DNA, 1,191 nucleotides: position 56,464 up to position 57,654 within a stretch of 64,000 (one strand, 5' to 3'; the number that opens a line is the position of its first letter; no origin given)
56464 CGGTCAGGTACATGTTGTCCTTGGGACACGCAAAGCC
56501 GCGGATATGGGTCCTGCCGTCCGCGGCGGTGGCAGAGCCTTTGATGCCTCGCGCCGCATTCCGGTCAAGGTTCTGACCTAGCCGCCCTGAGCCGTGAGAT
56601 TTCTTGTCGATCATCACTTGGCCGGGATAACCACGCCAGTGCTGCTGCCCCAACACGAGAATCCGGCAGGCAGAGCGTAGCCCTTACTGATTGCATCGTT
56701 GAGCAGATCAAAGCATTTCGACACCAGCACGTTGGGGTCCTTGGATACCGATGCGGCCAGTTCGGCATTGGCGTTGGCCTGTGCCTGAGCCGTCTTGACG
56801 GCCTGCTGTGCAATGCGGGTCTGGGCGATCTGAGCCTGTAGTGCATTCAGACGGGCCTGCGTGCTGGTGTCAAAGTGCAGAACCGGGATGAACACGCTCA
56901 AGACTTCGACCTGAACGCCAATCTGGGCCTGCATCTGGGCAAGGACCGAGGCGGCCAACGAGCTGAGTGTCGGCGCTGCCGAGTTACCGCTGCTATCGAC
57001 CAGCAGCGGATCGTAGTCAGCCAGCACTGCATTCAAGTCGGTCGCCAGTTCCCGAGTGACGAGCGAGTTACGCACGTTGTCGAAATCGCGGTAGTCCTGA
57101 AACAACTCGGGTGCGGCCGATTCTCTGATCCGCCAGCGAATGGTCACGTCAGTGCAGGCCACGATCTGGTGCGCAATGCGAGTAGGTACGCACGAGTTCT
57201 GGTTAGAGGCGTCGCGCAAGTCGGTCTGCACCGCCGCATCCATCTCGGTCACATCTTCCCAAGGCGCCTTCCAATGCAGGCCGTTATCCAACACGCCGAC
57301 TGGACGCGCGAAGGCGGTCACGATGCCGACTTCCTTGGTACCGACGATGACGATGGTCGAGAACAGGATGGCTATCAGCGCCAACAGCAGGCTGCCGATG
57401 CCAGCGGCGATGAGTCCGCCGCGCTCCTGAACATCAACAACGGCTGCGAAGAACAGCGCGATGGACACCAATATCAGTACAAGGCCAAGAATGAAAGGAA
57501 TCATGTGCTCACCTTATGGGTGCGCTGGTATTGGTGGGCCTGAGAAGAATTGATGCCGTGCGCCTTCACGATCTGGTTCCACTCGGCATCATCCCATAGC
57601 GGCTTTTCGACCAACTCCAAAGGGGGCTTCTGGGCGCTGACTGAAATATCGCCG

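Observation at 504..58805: Three early promoters share a conserved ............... element; two carry an identical 16-mer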

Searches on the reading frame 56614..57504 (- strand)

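Call 79: search_protein_families(library=pfam, proteins=[window:56614-57504:-], max_evalue=0.01)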
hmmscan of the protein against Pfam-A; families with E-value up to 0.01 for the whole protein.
window:56614-57504:- (296 aa): 2 families
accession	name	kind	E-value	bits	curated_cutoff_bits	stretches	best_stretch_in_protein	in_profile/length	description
PF01145.31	Band_7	-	9.7e-20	71.8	23.6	1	53-243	2-176/176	SPFH domain / Band 7 family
PF14350.11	Beta_protein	-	0.0013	18.7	27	1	151-256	48-150/342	Beta protein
